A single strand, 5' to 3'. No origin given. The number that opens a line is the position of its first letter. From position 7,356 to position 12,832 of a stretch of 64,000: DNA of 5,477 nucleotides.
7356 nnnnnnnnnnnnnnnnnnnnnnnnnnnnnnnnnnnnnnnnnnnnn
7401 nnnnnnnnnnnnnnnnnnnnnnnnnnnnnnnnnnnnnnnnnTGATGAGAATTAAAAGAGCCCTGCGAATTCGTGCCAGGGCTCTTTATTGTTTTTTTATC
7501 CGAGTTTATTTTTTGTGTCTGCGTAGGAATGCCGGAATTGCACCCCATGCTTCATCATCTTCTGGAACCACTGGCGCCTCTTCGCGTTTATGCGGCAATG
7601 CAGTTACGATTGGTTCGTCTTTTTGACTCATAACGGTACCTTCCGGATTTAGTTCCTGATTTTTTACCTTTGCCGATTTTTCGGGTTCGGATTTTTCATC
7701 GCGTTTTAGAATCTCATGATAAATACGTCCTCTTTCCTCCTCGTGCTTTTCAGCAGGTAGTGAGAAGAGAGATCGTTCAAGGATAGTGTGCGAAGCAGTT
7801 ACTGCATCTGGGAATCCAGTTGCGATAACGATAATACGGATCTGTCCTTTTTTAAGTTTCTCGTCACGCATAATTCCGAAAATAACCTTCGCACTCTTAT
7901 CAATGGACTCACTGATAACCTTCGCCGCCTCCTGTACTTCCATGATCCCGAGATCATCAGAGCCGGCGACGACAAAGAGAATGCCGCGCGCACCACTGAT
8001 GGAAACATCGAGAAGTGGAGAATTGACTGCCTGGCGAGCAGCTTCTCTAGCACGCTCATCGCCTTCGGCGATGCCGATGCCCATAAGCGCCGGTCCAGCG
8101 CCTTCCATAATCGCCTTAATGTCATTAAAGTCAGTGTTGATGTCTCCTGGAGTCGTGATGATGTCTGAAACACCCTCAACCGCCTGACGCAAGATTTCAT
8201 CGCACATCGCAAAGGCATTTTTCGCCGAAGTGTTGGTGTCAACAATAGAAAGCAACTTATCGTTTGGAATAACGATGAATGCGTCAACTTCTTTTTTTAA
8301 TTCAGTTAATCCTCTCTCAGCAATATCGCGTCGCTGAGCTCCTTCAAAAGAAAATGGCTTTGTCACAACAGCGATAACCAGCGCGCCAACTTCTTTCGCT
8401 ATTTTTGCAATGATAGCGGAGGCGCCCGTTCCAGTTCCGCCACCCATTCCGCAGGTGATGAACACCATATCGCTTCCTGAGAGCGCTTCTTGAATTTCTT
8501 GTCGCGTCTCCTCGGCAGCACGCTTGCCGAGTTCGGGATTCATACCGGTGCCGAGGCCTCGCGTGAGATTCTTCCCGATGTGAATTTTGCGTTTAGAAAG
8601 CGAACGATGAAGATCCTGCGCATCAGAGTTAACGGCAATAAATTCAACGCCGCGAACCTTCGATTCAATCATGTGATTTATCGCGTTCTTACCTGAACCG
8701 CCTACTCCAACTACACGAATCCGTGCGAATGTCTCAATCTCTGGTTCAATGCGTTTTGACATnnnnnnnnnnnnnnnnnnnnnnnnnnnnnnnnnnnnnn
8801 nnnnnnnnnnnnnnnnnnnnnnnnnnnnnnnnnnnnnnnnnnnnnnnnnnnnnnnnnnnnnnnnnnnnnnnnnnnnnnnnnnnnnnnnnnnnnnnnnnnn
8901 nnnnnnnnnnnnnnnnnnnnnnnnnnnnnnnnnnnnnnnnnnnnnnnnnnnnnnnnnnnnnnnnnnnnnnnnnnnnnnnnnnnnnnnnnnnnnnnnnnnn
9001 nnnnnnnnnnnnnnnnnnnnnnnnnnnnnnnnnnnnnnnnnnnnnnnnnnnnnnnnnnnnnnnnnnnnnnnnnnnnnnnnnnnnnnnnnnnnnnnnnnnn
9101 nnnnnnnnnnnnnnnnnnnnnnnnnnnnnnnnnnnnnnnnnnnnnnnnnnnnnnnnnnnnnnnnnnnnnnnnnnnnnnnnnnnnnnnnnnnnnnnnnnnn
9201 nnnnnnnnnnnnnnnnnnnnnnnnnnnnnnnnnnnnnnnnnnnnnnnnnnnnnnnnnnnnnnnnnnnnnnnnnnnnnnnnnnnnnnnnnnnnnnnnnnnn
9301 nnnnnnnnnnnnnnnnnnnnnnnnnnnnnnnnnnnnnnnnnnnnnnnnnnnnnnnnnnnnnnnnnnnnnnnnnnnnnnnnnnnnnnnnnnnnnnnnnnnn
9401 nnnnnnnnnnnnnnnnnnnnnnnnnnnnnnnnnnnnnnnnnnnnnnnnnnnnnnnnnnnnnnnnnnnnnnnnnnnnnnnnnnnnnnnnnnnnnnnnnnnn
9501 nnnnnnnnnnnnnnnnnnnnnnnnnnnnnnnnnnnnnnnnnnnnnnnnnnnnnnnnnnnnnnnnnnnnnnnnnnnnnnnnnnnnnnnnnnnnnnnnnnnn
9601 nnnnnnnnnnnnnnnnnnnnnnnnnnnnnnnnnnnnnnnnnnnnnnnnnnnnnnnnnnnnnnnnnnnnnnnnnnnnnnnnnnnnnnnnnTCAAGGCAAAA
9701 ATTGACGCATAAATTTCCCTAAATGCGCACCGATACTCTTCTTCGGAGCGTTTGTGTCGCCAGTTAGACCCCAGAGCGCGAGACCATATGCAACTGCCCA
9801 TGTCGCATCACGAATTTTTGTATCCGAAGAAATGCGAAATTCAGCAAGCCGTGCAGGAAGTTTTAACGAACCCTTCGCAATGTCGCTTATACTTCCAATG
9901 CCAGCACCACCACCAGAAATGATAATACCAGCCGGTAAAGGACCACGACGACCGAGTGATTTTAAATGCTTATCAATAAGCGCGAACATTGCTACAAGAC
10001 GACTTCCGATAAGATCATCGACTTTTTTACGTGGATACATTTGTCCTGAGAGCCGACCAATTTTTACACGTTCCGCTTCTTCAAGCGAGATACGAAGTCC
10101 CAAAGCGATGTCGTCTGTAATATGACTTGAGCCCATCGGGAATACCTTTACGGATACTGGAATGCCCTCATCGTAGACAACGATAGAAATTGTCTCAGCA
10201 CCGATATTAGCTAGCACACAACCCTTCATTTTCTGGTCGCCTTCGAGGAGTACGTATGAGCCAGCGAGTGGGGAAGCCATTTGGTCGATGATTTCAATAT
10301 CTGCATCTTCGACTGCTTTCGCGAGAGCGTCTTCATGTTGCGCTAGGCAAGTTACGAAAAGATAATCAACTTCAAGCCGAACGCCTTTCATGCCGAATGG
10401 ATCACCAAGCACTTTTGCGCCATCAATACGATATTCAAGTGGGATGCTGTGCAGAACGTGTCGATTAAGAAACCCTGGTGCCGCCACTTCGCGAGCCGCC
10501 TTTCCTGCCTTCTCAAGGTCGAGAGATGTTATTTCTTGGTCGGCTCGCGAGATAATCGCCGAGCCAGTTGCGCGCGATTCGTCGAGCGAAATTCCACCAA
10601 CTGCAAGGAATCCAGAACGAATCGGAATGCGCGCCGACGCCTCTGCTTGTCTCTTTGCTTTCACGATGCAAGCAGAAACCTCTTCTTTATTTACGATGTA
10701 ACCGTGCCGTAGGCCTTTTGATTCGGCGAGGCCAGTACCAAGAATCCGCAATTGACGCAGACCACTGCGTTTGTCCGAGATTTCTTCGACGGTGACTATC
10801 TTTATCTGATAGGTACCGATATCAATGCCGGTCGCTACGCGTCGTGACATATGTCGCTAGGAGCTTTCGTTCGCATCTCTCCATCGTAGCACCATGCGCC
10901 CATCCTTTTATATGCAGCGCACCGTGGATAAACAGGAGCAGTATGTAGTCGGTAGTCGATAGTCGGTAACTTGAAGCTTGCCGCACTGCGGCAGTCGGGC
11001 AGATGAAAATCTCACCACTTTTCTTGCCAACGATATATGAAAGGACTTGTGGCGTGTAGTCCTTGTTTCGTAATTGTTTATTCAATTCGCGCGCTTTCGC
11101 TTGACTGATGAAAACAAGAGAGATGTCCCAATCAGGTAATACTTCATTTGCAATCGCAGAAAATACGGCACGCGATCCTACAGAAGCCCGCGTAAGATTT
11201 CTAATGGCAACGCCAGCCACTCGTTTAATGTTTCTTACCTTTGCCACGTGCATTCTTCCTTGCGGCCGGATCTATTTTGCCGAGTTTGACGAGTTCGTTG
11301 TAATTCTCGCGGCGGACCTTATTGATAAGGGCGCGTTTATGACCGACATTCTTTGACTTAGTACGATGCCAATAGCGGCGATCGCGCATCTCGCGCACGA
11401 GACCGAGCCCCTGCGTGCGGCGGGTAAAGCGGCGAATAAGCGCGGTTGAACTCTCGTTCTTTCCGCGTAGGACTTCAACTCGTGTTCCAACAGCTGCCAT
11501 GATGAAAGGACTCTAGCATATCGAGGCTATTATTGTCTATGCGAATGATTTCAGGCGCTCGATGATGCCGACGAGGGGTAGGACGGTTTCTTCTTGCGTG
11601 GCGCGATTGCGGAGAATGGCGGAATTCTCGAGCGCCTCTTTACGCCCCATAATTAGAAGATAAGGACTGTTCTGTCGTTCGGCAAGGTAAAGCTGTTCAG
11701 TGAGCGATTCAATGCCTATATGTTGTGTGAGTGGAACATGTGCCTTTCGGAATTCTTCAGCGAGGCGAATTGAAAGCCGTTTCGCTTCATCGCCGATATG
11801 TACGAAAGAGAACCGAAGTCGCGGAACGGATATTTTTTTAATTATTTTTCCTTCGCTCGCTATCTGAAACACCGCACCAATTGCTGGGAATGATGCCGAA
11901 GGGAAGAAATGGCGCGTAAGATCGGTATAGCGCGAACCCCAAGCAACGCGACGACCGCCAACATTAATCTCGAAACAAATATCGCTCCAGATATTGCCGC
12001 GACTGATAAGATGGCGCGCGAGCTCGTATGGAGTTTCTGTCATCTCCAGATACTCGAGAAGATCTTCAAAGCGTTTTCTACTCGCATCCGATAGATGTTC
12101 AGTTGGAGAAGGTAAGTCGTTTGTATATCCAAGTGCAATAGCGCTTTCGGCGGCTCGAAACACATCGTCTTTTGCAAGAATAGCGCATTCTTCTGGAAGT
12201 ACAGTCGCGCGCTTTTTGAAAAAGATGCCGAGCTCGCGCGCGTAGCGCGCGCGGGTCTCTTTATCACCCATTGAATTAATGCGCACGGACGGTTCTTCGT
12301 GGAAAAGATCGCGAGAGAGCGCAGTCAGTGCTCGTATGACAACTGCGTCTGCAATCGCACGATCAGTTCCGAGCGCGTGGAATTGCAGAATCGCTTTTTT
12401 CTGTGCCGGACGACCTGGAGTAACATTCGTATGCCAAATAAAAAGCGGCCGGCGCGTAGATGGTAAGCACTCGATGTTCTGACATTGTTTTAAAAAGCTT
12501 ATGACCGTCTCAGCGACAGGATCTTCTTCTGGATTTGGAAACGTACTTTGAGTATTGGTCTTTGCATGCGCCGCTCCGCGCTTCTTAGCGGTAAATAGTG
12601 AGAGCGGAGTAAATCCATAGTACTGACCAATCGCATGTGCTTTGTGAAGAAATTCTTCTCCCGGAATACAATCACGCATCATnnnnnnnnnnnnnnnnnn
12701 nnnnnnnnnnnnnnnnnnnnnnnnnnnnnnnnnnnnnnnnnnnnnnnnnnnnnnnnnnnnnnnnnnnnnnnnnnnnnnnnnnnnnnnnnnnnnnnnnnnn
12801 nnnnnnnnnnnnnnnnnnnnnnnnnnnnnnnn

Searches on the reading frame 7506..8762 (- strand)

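Call 8: search_protein_families(library=pfam, proteins=[window:7506-8762:-], max_evalue=0.01)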
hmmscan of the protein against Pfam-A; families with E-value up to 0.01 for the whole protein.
window:7506-8762:- (418 aa): 2 families
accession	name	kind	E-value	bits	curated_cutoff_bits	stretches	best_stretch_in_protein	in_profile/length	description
PF00091.31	Tubulin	-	1.5e-48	166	33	1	15-174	2-189/190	Tubulin/FtsZ family, GTPase domain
PF12327.13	FtsZ_C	-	5.4e-30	104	27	1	223-317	1-94/95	FtsZ family, C-terminal domain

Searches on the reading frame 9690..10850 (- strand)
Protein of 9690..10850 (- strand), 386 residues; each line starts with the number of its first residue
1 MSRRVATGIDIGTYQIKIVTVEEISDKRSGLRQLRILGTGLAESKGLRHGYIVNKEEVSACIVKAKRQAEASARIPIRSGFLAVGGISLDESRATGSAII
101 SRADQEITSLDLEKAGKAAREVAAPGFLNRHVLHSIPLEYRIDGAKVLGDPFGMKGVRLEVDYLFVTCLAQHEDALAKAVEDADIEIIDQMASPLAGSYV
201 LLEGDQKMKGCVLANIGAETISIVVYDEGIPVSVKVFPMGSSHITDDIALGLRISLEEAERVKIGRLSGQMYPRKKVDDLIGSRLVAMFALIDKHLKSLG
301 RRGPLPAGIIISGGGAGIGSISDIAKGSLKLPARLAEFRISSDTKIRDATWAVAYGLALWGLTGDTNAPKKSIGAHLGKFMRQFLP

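Call 8: search_protein_families(library=pfam, proteins=[window:9690-10850:-], max_evalue=0.01)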
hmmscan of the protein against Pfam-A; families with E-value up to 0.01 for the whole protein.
window:9690-10850:- (386 aa): 3 families
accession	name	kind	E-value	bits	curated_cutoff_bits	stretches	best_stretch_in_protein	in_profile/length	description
PF14450.12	FtsA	-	3.5e-20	73.1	31.8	1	212-356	1-127/127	Cell division protein FtsA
PF02491.25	SHS2_FTSA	-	2.9e-14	53.6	25.4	1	97-167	10-79/79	SHS2 domain inserted in FTSA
PF11104.14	PilM_2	-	9.7e-08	31.8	27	1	188-337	157-306/340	Type IV pilus assembly protein PilM;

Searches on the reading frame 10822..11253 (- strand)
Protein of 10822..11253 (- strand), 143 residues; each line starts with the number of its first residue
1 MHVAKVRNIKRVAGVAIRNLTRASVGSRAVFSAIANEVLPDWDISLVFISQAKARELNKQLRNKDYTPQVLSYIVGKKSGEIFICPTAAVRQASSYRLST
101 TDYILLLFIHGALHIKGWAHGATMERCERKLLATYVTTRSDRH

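Call 63: search_protein_families(library=pfam, proteins=[window:10822-11253:-], max_evalue=0.01)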
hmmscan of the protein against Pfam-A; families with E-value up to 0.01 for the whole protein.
window:10822-11253:- (143 aa): 1 family
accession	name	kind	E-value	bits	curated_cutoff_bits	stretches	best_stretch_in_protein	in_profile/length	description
PF02130.23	YbeY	-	7e-20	71.6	25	1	36-126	22-115/129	Endoribonuclease YbeY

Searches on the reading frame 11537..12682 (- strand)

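Call 8: search_protein_families(library=pfam, proteins=[window:11537-12682:-], max_evalue=0.01)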
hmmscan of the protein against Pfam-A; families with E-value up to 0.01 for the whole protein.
window:11537-12682:- (381 aa): 1 family
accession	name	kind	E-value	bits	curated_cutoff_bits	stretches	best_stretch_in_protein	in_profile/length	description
PF03129.25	HGTP_anticodon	-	7.2e-06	26.5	21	1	297-378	8-92/94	Anticodon binding domain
